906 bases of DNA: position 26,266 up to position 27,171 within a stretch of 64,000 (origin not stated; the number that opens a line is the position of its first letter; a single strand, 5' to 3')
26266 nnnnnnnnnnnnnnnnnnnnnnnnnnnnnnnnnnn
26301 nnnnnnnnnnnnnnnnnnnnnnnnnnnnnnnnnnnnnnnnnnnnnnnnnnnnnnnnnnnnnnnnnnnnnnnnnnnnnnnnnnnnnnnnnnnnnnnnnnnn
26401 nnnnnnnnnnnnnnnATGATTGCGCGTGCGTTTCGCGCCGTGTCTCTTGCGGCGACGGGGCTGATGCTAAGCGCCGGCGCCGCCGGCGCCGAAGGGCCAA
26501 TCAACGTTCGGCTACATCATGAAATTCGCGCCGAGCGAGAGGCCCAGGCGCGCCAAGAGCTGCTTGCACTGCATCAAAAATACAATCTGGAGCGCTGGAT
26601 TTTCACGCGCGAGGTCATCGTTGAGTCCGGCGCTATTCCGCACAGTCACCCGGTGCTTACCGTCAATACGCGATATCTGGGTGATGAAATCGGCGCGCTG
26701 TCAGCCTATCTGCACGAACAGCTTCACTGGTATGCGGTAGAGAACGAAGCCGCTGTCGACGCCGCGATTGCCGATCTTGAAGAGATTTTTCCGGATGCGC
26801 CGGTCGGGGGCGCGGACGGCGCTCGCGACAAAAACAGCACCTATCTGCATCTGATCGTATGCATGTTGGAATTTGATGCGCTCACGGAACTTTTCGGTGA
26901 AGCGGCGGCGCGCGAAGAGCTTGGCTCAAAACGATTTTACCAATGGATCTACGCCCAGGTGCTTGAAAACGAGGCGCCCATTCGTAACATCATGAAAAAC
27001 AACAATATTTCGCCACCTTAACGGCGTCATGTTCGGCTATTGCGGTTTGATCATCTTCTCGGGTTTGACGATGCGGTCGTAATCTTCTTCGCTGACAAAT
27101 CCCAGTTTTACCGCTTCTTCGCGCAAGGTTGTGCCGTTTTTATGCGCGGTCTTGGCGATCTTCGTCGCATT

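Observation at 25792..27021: Candidate new envelope-sensing module: transmembrane RHH regulator plus exported HExxH protein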

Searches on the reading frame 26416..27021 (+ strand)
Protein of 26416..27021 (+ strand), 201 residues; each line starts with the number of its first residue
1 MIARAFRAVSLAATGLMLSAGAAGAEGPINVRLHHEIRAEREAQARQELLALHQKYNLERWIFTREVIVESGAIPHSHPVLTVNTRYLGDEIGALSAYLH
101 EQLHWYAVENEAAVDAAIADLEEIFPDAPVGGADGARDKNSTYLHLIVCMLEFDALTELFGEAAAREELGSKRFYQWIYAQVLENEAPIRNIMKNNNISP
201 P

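Call 3: search_protein_families(library=pfam, proteins=[window:26416-27021:+], max_evalue=1)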
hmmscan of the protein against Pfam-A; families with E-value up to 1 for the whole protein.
window:26416-27021:+ (201 aa): 0 families

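Call 4: search_protein_families(library=ncbifam, proteins=[window:26416-27021:+], max_evalue=1)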
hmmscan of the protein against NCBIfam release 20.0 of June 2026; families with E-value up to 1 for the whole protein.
window:26416-27021:+ (201 aa): 0 families

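Call 5: find_homologous_proteins(query=window:26416-27018:+)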
Query window:26416-27018:+ (201 aa): 888 proteins with E <= 0.001 among 2541 candidates; the best 120 are listed.
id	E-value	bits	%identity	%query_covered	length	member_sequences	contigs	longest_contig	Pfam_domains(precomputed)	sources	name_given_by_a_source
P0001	1.0e-127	441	100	100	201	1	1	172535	-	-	-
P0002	1.7e-74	268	69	86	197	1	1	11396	-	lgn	-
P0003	2.4e-71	258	59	97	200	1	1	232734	-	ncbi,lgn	-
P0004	9.0e-69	249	59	93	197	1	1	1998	-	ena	-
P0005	2.3e-65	238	56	98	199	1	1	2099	-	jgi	-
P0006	8.0e-62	227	57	86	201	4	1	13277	-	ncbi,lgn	ncbi:MAG: hypothetical protein RIA10_13615 [Amphiplicatus sp.]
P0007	1.8e-52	196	46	95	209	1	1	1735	-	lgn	-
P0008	7.4e-52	194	47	96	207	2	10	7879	-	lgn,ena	-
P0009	1.1e-51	193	49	95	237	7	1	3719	-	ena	-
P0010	1.6e-51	193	55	80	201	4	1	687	-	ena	-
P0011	8.2e-51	191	48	97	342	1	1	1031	PF02639.21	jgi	jgi:uncharacterized protein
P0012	9.5e-51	190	50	90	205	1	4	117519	-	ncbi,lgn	-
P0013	4.3e-50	188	52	86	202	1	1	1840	-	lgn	-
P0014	8.3e-50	187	50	79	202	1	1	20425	-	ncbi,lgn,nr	ncbi:MAG TPA: hypothetical protein VHG51_11215 [Longimicrobiaceae bacterium]|nr:hypothetical protein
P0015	9.9e-50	187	53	80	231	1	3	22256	-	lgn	-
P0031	1.3e-47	180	44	93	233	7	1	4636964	-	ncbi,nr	ncbi:hypothetical protein [Gemmatimonas aurantiaca]|nr:hypothetical protein [Gemmatimonas aurantiaca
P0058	1.2e-45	174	56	72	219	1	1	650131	-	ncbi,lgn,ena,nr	ncbi:MAG TPA: hypothetical protein VM619_15190 [Luteimonas sp.]|nr:hypothetical protein [Luteimonas 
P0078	8.7e-45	171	47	88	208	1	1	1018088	-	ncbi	-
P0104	1.0e-43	167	44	92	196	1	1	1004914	-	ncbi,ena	-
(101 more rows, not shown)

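Call 11: search_solved_structures(query=A1, max_evalue=10, show_alignments=2)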
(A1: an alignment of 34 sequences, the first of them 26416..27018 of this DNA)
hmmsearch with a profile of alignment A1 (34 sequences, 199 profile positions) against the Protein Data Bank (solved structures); distinct sequences matched with E-value up to 10: 91 (the best 60 are shown).
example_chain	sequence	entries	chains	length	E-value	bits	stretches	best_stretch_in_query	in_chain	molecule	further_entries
3npl_A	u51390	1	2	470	0.11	15.1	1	68-129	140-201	Bifunctional P-450/NADPH-P450 reductase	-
8dme_A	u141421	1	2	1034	0.16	14.6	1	68-129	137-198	Bifunctional cytochrome P450/NADPH--P450 reductase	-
8dmg_A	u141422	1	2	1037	0.16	14.6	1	68-129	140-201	Bifunctional cytochrome P450/NADPH--P450 reductase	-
4dtw_B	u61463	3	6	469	0.22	14.2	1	68-129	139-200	Cytochrome P450 BM3 variant 8C8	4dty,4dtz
4du2_B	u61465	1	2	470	0.22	14.2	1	68-129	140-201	cytochrome P450 BM3 variant B7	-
7yft_A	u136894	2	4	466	0.24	14.1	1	68-129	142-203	Bifunctional cytochrome P450/NADPH--P450 reductase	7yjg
6dr3_A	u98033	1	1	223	0.28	13.8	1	80-127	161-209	Penicillin-binding protein activator LpoA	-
4rsn_A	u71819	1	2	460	0.32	13.7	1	68-129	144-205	Bifunctional P-450/NADPH-P450 reductase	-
1yqo_A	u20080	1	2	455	0.33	13.6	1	68-129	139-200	Bifunctional P-450:NADPH-P450 reductase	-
3dgi_A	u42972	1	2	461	0.33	13.6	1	68-129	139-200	Bifunctional P-450/NADPH-P450 reductase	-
4key_A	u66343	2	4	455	0.34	13.6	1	68-129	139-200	Bifunctional P-450/NADPH-P450 reductase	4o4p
8yaz_A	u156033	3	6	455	0.34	13.6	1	68-129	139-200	Bifunctional cytochrome P450/NADPH--P450 reductase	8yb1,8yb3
2x7y_A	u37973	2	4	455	0.34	13.6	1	68-129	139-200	BIFUNCTIONAL P-450/NADPH-P450 REDUCTASE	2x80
1p0w_A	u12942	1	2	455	0.34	13.6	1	68-129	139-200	Bifunctional P-450:NADPH-P450 reductase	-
7wy3_A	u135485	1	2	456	0.34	13.6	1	68-129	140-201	Bifunctional cytochrome P450/NADPH--P450 reductase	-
1jme_A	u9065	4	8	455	0.34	13.6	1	68-129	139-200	BIFUNCTIONAL P-450:NADPH-P450 REDUCTASE | Bifunctional cytochrome P450/NADPH--P450 reductase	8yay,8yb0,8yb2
4hgh_A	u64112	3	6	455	0.34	13.6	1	68-129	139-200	Bifunctional P-450/NADPH-P450 reductase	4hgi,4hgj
1p0v_A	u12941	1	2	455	0.34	13.6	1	68-129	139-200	Bifunctional P-450:NADPH-P450 reductase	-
4kew_A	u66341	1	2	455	0.34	13.6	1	68-129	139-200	Bifunctional P-450/NADPH-P450 reductase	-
1p0x_A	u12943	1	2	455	0.34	13.6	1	68-129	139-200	Bifunctional P-450:NADPH-P450 reductase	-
3psx_A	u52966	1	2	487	0.34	13.6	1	68-129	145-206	Bifunctional P-450/NADPH-P450 reductase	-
1bu7_A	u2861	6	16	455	0.34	13.6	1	68-129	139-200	PROTEIN (CYTOCHROME P450) | CYTOCHROME P450 BM-3 | CYTOCHROME P450 102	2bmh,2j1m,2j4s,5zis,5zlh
9kt5_A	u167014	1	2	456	0.34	13.6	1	68-129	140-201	Bifunctional cytochrome P450/NADPH--P450 reductase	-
1yqp_A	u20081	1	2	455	0.34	13.6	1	68-129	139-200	Bifunctional P-450:NADPH-P450 reductase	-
6hn8_A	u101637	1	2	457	0.34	13.6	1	68-129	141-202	Bifunctional cytochrome P450/NADPH--P450 reductase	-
7wy2_A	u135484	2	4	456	0.34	13.6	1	68-129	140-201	Bifunctional cytochrome P450/NADPH--P450 reductase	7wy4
4kf2_A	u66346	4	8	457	0.34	13.6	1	68-129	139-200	Bifunctional P-450/NADPH-P450 reductase | Bifunctional cytochrome P450/NADPH--P450 reductase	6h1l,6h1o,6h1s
9l7u_A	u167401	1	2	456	0.34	13.6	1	68-129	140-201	Bifunctional cytochrome P450/NADPH--P450 reductase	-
9l7s_A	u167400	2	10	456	0.34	13.6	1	68-129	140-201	Bifunctional cytochrome P450/NADPH--P450 reductase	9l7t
23ub_A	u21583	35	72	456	0.34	13.6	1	68-129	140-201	Bifunctional cytochrome P450/NADPH--P450 reductase | Bifunctional P-450/NADPH-P450 reductase | Bifunctional cytochrome P450/NADPH-P450 reductase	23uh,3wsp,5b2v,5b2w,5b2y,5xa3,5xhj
9l7v_A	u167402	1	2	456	0.34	13.6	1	68-129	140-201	Bifunctional cytochrome P450/NADPH--P450 reductase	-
6h1t_A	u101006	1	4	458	0.34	13.6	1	68-129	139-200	Bifunctional cytochrome P450/NADPH--P450 reductase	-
5e78_A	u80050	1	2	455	0.34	13.6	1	68-129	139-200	Bifunctional P-450/NADPH-P450 reductase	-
4kf0_A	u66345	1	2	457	0.34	13.6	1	68-129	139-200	Bifunctional P-450/NADPH-P450 reductase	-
2uwh_A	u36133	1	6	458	0.34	13.6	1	68-129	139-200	BIFUNCTIONAL P-450: NADPH-P450 REDUCTASE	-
1bvy_A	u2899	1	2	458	0.34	13.6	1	68-129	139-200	PROTEIN (CYTOCHROME P450 BM-3)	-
7wde_A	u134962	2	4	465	0.34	13.5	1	68-129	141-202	Bifunctional cytochrome P450/NADPH--P450 reductase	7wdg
5b2u_A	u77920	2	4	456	0.35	13.5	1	68-129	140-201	Bifunctional cytochrome P450/NADPH--P450 reductase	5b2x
7y9l_A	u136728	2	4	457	0.35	13.5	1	68-129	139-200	Bifunctional cytochrome P450/NADPH--P450 reductase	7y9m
7egn_A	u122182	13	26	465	0.35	13.5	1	68-129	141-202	Bifunctional cytochrome P450/NADPH--P450 reductase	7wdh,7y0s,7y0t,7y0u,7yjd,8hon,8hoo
8qzf_A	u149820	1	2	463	0.35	13.5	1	68-129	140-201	Bifunctional cytochrome P450/NADPH--P450 reductase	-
7ydc_A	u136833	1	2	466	0.35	13.5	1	68-129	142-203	Bifunctional cytochrome P450/NADPH--P450 reductase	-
7y0p_B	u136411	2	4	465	0.35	13.5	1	68-129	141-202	Bifunctional cytochrome P450/NADPH--P450 reductase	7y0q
8hou_A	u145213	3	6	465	0.35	13.5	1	68-129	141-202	Bifunctional cytochrome P450/NADPH--P450 reductase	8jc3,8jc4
7ydb_A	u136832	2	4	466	0.35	13.5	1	68-129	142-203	Bifunctional cytochrome P450/NADPH--P450 reductase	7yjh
7wdd_A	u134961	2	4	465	0.35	13.5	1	68-129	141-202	Bifunctional cytochrome P450/NADPH--P450 reductase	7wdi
3kx5_A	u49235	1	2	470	0.35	13.5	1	68-129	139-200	Bifunctional P-450/NADPH-P450 reductase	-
7yde_A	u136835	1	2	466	0.35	13.5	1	68-129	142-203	Bifunctional cytochrome P450/NADPH--P450 reductase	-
1fah_A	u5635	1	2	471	0.35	13.5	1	68-129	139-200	CYTOCHROME P450 BM-3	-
7ydd_A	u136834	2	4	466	0.35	13.5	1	68-129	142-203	P450 BM3 heme domain mutant F87A/T268P/V78I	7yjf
7y9j_A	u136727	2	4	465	0.35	13.5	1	68-129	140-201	Bifunctional cytochrome P450/NADPH--P450 reductase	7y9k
1zoa_A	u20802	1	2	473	0.35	13.5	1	68-129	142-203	Bifunctional P-450:NADPH-P450 reductase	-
4zfa_A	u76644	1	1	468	0.35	13.5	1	68-129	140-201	Bifunctional P-450/NADPH-P450 reductase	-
9uxz_A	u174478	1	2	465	0.35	13.5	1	68-129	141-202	Bifunctional cytochrome P450/NADPH--P450 reductase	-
4dud_A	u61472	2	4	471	0.35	13.5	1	68-129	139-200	cytochrome P450 BM3 variant 2G9C6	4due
5jq2_A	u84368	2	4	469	0.35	13.5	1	68-129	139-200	P450 BM3 L407C heme domain mutant | Bifunctional cytochrome P450/NADPH--P450 reductase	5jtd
3ekf_A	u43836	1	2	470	0.35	13.5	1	68-129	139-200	Cytochrome P450(BM-3)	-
1smi_A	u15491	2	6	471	0.35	13.5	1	68-129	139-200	Bifunctional P-450:NADPH-P450 reductase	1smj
3kx4_A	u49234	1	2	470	0.35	13.5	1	68-129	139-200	Bifunctional P-450/NADPH-P450 reductase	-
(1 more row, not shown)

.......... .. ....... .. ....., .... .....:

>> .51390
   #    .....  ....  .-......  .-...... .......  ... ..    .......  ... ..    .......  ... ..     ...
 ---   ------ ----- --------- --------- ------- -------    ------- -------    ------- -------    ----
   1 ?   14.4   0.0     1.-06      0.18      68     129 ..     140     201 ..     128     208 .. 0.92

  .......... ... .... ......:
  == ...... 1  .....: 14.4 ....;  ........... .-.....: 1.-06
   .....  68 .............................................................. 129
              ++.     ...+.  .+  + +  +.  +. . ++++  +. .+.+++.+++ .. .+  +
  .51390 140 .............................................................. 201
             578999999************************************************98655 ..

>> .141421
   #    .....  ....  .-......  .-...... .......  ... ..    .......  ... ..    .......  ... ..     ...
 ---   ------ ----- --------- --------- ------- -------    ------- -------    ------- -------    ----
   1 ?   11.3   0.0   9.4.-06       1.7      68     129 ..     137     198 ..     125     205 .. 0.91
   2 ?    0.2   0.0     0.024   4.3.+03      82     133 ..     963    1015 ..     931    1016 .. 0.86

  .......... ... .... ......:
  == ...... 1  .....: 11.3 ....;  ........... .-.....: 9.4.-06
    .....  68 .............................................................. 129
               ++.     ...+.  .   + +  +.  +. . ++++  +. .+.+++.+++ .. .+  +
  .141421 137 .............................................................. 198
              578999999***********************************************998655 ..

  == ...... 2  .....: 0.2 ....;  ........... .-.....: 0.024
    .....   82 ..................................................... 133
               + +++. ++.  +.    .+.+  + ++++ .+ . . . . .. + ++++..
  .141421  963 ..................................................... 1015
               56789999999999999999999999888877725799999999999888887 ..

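Call 19: predict_structure(alignment_id=A1)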
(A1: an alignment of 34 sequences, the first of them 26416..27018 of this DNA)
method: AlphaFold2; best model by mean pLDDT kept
length: 201 residues; sequences in the alignment: 34
mean_pLDDT: 91.9   pTM: 0.84
mean pLDDT of the five models: 91.9, 91.6, 91.0, 91.0, 89.7
residues with pLDDT >= 90: 164; 70-90: 12; 50-70: 25; < 50: 0
segments of 3 or more residues with pLDDT < 50: none
pLDDT, mean of each block of 10 residues (from residue 1): 59 63 73 88 97 96 97 92 97 98 97 98 98 97 98 98 98 98 98 96 83
secondary structure, 60 per line:
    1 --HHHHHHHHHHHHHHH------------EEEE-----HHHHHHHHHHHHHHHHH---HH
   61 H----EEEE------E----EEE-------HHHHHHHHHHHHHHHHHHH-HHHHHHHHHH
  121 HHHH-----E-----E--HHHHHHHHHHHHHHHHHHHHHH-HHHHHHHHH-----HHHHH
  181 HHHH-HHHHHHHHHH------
elements in order: H3-17 E30-33 H39-55 E66-69 E81-83 H91-109 H111-124 H139-160 H162-170 H176-184 H186-195

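Call 23: fold_search(model_id=the predicted structure, library=pdb)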
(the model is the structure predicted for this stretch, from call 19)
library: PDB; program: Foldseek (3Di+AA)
matches with E <= 10: 75; with E <= 0.001: 0
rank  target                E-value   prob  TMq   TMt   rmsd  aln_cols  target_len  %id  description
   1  7pub_F6               1.6e-01  0.25  0.22  0.13  21.4       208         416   14  Late assembly intermediate of the Trypanosoma brucei mitoribosomal small subunit (released 2022-05-04)
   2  8vwl_C                3.7e-01  0.08  0.14  0.12  16.6       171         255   12  Crystal structure of Vibrio cholerae NFeoB in the apo form (released 2024-10-30)
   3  8vwl_F                5.0e-01  0.14  0.19  0.17  15.2       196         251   15  Crystal structure of Vibrio cholerae NFeoB in the apo form (released 2024-10-30)
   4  6sga_F6               5.6e-01  0.21  0.23  0.13  17.6       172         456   19  Body domain of the mt-SSU assemblosome from Trypanosoma brucei (released 2019-09-18)
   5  7pua_F6               6.1e-01  0.20  0.24  0.11  16.9       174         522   16  Middle assembly intermediate of the Trypanosoma brucei mitoribosomal small subunit (released 2022-03-02)
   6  6c8q_E                8.3e-01  0.10  0.19  0.17  15.8       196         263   15  Crystal structure of NAD synthetase (NadE) from Enterococcus faecalis in complex with NAD+ (released 2018-02-14)
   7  3dl1                  1.1e+00  0.16  0.29  0.28  10.3       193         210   13  Crystal structure of a Putative Metal-dependent Hydrolase (YP_001336084.1) from Klebsiella pneumoniae subsp. pneumoniae  (released 2008-08-26)
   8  6c8q_G                1.7e+00  0.05  0.18  0.15  16.5       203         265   15  Crystal structure of NAD synthetase (NadE) from Enterococcus faecalis in complex with NAD+ (released 2018-02-14)
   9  8uu7_v                1.8e+00  0.06  0.18  0.11  17.9       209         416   13  Cryo-EM structure of the Listeria innocua 70S ribosome in complex with HflXr, HPF, and E-site tRNA (structure II-B) (released 2024-02-28)
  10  2bw3_A                1.8e+00  0.04  0.14  0.07  18.3       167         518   14  Three-dimensional structure of the Hermes DNA transposase (released 2005-07-28)
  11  4d1q_A                2.0e+00  0.07  0.19  0.09  17.1       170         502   12  Hermes transposase bound to its terminal inverted repeat (released 2014-07-30)
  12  6c8q_F                2.2e+00  0.06  0.20  0.17  15.9       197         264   14  Crystal structure of NAD synthetase (NadE) from Enterococcus faecalis in complex with NAD+ (released 2018-02-14)
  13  8w4j_A                2.2e+00  0.02  0.11  0.06  18.0       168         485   17  Cryo-EM structure of the KLHL22 E3 ligase bound to human glutamate dehydrogenase I (released 2023-11-01)
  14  2vkh_B                2.5e+00  0.03  0.13  0.07  15.6       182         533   10  CRYSTAL STRUCTURE OF THE CATALYTIC DOMAIN OF LETHAL TOXIN FROM CLOSTRIDIUM SORDELLII IN COMPLEX WITH UDP-GLC AND CALCI (released 2008-03-18)
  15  5huh_B                2.6e+00  0.02  0.13  0.11  15.5       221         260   13  Crystal Structure of NadE from Streptococcus pyogenes (released 2017-01-25)
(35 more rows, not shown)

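Call 36: search_protein_families(library=pfam, alignment_id=A1, max_evalue=5)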
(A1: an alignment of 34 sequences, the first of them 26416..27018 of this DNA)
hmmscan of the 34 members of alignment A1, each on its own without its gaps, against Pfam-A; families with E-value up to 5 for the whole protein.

A. member 1, window:26416-27018:+ (201 aa): 0 families

B. families by the number of members that match (of 34 scanned): 14 families
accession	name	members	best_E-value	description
PF04818.19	CID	1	0.013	CID domain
PF12026.14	CAS_C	1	0.03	Crk-Associated Substrate C-terminal domain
PF00557.29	Peptidase_M24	1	0.03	Metallopeptidase family M24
PF00566.25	RabGAP-TBC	1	0.039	Rab-GTPase-TBC domain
PF08465.15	Herpes_TK_C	1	0.042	Thymidine kinase from Herpesvirus C-terminal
PF02606.20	LpxK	1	0.056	Tetraacyldisaccharide-1-P 4'-kinase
PF13323.11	HPIH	1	0.065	N-terminal domain with HPIH motif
PF15639.11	Tox-MPTase3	1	0.075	Metallopeptidase toxin 3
PF00636.31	Ribonuclease_3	1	0.12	Ribonuclease III domain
PF12127.13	FloA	1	0.13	Flotillin-like protein FloA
PF12399.14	BCA_ABC_TP_C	1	0.14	Branched-chain amino acid ATP-binding cassette transporter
PF10281.14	Ish1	1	0.22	Putative nuclear envelope organisation protein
PF09189.15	DUF1952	1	0.23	Domain of unknown function (DUF1952)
PF16211.10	Histone_H2A_C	1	1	C-terminus of histone H2A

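Call 37: find_encoding_contigs(protein=P0031, flank=4000, max_places=1)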
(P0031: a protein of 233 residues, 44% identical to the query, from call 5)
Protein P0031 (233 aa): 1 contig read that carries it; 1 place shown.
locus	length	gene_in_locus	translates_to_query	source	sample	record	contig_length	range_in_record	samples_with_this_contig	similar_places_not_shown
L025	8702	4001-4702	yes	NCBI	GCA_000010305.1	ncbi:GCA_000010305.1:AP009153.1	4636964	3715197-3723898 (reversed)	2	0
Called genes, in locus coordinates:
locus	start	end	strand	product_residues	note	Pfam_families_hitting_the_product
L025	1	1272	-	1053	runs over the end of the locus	PF13620:CarboxypepD_reg, PF13715:CarbopepD_reg_2 (weak), PF07715:Plug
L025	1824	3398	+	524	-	PF01645:Glu_synthase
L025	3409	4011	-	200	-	PF13474:SnoaL_3 (weak), PF14534:DUF4440 (weak)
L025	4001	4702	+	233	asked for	-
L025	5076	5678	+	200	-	-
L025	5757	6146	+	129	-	PF01152:Bac_globin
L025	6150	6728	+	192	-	PF03602:Cons_hypoth95, PF05175:MTS (weak)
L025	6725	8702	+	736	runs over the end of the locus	PF01804:Penicil_amidase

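Call 38: find_encoding_contigs(protein=P0058, flank=4000, max_places=1)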
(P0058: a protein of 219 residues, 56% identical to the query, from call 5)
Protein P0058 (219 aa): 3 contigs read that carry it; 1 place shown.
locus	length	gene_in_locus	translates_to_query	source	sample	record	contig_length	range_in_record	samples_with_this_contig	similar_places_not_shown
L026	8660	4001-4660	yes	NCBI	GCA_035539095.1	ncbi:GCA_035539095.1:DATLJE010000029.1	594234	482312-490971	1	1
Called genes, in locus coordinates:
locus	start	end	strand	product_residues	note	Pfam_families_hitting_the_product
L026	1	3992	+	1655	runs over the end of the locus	PF21075:GDH_ACT1, PF21073:GDH_HM1, PF21076:GDH_ACT2, PF21079:GDH_HM2, PF21077:GDH_ACT3, PF21078:GDH_HM3, PF05088:Bac_GDH_CD, PF21074:GDH_C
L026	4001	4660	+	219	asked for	-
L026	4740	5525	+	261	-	PF20143:NAD_kinase_C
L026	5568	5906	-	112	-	PF01329:Pterin_4a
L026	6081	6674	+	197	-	PF01521:Fe-S_biosyn, PF01106:NifU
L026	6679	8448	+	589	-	-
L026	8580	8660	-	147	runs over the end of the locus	PF00034:Cytochrom_C, PF13442:Cytochrome_CBB3 (weak)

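Call 39: find_encoding_contigs(protein=P0104, flank=4000, max_places=1)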
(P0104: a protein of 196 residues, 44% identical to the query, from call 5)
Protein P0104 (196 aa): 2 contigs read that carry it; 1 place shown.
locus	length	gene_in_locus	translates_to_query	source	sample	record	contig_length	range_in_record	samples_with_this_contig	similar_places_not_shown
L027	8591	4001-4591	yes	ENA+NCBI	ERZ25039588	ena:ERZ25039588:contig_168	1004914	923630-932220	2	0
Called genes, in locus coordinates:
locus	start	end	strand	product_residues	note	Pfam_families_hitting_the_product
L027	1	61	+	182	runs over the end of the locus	-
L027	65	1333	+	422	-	PF07690:MFS_1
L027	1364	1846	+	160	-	PF13302:Acetyltransf_3, PF13420:Acetyltransf_4 (weak), PF00583:Acetyltransf_1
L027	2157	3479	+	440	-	PF13520:AA_permease_2, PF00324:AA_permease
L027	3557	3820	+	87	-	PF14026:SCO4226-like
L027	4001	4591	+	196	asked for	-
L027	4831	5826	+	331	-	PF01555:N6_N4_Mtase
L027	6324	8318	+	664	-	PF13231:PMT_2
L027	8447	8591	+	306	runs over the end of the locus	-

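Call 40: find_encoding_contigs(protein=P0078, flank=4000, max_places=1)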
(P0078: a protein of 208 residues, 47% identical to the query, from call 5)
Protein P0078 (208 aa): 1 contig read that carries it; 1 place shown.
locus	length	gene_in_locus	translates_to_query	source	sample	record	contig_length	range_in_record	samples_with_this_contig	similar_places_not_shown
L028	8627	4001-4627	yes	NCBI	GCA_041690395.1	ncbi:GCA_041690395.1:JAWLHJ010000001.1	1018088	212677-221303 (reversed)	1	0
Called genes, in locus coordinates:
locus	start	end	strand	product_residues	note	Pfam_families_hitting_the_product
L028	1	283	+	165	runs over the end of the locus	PF04978:MST (weak), PF12867:DinB_2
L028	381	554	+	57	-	-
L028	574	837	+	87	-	-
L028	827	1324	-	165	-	-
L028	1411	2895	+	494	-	PF00939:Na_sulph_symp, PF03600:CitMHS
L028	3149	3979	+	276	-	PF20240:DUF6597 (weak), PF12833:HTH_18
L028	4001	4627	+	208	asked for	-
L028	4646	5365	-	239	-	-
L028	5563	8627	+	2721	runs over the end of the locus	-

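Call 41: find_encoding_contigs(protein=P0006, flank=5000, max_places=1)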
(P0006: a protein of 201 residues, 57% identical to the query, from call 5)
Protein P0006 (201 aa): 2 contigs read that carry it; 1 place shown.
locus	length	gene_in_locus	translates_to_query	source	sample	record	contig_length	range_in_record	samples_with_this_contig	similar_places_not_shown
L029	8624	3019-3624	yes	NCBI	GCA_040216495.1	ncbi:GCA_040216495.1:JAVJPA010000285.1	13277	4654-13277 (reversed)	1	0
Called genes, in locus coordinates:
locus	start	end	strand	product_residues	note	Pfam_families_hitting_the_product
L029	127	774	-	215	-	PF02527:GidB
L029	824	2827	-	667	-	PF01134:GIDA, PF12831:FAD_oxidored, PF21680:GIDA_C_1st, PF13932:SAM_GIDA_C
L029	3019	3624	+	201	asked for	-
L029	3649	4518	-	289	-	-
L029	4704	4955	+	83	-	-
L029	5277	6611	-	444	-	PF10396:TrmE_N, PF12631:MnmE_helical, PF01926:MMR_HSR1, PF02421:FeoB_N, PF00350:Dynamin_N (weak)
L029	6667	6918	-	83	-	PF20099:DUF6489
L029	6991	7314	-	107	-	PF13412:HTH_24 (faint), PF01022:HTH_5 (weak), PF12840:HTH_20 (weak)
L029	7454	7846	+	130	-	PF01042:Ribonuc_L-PSP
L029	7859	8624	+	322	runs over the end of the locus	PF08240:ADH_N, PF00107:ADH_zinc_N, PF13602:ADH_zinc_N_2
